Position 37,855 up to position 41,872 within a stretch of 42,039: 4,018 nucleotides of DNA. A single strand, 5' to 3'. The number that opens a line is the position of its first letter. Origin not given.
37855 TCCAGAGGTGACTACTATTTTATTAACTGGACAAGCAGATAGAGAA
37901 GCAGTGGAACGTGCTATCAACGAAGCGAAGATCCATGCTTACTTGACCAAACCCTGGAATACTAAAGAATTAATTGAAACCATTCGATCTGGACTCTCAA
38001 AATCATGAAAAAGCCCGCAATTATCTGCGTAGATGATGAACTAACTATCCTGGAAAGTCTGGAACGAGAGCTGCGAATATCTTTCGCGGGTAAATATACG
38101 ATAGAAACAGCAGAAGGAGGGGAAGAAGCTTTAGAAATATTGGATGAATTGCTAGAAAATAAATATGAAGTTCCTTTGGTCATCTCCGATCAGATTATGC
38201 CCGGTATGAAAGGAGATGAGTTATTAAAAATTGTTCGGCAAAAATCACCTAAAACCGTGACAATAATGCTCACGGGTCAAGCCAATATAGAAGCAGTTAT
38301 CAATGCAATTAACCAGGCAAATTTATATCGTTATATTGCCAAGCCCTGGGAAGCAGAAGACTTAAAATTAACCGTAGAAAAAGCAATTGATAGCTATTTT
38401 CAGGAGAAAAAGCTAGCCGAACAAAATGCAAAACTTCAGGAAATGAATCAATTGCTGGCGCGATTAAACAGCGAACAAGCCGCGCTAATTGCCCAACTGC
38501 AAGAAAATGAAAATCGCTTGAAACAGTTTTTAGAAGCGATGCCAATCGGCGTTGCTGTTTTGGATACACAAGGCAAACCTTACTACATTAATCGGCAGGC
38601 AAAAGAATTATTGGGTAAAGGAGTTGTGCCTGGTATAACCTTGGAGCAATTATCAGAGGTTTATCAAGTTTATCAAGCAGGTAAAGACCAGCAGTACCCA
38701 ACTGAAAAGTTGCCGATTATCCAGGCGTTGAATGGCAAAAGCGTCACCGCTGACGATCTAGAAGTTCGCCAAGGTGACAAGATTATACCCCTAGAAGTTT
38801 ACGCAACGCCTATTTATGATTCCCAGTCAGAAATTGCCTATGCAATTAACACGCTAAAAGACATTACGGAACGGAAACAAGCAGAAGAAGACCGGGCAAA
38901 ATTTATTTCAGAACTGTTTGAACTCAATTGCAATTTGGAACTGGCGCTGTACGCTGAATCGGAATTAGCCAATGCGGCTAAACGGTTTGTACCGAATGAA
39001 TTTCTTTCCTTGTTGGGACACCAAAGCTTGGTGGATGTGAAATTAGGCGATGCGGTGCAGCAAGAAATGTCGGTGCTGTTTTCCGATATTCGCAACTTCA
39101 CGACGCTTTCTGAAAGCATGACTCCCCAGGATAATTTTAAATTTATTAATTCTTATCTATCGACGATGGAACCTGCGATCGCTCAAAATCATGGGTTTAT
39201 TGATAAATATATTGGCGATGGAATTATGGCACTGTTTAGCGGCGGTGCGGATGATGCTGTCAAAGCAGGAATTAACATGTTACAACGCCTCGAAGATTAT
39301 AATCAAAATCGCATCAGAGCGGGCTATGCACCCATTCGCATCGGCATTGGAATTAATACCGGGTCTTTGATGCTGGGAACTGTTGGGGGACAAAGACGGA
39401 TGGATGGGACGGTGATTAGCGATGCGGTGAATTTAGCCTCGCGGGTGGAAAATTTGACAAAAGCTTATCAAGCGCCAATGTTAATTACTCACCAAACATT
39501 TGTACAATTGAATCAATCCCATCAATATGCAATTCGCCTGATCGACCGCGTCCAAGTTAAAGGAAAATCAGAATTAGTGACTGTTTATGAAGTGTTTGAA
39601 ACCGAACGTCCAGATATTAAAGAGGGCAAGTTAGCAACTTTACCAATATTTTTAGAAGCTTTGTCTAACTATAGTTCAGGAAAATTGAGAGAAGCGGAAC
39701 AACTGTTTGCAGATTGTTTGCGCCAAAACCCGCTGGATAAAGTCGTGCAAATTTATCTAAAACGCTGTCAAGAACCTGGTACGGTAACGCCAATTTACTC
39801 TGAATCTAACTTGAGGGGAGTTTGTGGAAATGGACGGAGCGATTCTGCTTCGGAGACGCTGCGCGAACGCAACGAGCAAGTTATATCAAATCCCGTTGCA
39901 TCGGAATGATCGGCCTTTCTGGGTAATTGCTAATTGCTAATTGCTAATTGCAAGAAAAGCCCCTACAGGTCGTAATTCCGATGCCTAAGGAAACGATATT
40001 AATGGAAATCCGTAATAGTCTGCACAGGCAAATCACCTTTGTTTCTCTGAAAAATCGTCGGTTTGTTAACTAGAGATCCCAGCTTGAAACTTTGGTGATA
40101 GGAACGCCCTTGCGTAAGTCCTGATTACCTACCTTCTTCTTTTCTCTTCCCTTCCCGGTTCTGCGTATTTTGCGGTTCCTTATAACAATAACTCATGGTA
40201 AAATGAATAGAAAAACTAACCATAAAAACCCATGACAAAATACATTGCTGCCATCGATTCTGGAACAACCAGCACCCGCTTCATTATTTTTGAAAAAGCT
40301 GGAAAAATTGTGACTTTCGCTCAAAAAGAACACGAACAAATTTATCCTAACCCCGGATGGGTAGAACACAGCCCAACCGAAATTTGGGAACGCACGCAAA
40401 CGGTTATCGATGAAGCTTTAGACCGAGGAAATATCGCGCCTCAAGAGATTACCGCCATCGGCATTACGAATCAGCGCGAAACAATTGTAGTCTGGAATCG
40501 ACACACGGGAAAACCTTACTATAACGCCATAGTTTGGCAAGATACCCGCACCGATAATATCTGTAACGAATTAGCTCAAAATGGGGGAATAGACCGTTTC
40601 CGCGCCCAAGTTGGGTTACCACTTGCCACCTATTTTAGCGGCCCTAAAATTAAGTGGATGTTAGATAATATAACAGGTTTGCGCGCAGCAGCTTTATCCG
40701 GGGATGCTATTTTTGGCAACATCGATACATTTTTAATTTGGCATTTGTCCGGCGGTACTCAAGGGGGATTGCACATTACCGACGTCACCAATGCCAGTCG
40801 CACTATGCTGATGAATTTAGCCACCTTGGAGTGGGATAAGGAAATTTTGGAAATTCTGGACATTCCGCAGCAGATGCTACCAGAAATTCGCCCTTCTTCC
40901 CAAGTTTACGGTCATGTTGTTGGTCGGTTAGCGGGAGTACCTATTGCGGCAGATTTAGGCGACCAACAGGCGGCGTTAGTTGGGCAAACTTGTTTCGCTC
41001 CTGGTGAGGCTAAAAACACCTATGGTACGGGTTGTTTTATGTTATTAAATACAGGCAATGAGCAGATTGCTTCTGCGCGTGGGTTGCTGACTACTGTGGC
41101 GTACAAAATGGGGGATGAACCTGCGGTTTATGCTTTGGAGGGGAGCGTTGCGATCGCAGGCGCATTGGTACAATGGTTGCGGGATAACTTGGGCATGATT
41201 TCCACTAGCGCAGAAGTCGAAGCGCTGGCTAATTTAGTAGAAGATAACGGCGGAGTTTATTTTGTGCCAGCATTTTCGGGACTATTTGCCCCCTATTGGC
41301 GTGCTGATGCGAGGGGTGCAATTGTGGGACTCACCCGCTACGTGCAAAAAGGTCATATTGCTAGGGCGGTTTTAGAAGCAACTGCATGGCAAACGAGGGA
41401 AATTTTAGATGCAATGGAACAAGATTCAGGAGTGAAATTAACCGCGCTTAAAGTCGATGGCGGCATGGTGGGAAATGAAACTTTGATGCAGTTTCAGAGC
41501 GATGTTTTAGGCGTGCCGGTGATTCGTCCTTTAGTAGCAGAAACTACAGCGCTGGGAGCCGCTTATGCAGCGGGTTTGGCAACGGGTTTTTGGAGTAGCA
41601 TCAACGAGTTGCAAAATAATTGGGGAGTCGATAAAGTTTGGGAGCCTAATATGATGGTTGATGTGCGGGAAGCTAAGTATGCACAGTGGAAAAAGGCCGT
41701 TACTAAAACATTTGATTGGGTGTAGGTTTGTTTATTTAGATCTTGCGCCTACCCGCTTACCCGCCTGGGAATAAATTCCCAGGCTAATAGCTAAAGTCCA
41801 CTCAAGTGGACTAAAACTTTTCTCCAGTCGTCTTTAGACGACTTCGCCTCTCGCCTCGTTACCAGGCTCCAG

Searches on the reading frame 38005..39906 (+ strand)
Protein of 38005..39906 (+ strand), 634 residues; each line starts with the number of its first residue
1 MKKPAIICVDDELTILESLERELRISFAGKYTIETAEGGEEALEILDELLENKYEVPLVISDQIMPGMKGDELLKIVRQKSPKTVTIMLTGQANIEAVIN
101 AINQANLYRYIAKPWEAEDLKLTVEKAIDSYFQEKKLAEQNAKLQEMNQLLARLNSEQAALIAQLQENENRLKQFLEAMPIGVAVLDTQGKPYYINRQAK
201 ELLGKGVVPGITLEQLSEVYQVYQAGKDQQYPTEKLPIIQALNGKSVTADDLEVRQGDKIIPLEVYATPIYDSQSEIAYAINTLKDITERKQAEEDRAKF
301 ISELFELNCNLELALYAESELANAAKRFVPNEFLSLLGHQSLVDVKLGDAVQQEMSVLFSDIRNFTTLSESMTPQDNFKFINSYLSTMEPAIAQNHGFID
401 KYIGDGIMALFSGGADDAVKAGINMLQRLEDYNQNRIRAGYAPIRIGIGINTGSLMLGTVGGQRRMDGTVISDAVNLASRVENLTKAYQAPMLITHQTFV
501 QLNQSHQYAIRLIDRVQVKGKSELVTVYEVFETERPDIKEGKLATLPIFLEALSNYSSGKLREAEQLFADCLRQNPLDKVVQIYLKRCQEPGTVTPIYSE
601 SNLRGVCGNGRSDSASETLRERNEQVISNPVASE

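Call 9: search_protein_families(library=pfam, proteins=[window:38005-39906:+])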
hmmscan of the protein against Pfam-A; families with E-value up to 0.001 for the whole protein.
window:38005-39906:+ (634 aa): 6 families
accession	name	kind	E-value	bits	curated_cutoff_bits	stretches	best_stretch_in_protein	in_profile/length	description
PF00211.25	Guanylate_cyc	-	2.4e-20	73.4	21.9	1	353-527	7-179/183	Adenylate and Guanylate cyclase catalytic domain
PF00072.30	Response_reg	-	6e-18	65.5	30.2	1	6-124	1-110/111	Response regulator receiver domain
PF08448.16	PAS_4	-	4.6e-07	30.5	23.1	1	176-292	1-110/110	PAS fold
PF13426.13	PAS_9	-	6.3e-06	26.8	27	1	182-289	3-103/103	PAS domain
PF13188.13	PAS_8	-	1.2e-05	25.4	21.8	1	170-216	1-46/65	PAS domain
PF00989.32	PAS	-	6.6e-05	23.3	22.6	1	171-287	2-113/113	PAS fold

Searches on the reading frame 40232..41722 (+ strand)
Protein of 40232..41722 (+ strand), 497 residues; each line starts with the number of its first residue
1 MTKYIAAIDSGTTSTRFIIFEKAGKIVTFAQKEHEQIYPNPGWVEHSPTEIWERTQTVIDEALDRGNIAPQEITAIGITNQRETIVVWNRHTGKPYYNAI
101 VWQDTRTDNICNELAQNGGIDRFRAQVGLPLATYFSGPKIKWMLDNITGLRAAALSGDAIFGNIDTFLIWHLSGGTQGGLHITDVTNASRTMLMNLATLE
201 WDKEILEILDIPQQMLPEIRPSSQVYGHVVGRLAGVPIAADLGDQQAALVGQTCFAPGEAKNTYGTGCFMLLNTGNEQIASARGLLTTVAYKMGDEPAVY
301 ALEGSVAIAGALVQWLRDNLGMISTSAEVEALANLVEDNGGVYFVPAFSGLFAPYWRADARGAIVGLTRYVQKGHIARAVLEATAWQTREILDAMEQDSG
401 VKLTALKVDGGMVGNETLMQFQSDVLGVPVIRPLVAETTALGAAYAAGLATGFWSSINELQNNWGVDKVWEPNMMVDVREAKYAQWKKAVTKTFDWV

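Call 9: search_protein_families(library=pfam, proteins=[window:40232-41722:+])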
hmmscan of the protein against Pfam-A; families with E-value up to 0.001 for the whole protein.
window:40232-41722:+ (497 aa): 3 families
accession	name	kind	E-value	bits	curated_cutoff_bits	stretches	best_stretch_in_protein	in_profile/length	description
PF00370.27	FGGY_N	-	7.3e-73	245.6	28.8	1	4-251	1-245/245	FGGY family of carbohydrate kinases, N-terminal domain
PF02782.22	FGGY_C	-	3.1e-48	164.6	27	1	261-450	2-197/198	FGGY family of carbohydrate kinases, C-terminal domain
PF01869.26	BcrAD_BadFG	-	2.4e-05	24.4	31.5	0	8-76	3-65/271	BadF/BadG/BcrA/BcrD ATPase family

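Call 10: find_encoding_contigs(protein=window:40232-41722:+, flank=10000, max_places=6)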
Protein window:40232-41722:+ (497 aa): no gene with exactly this product is on record in the collection.
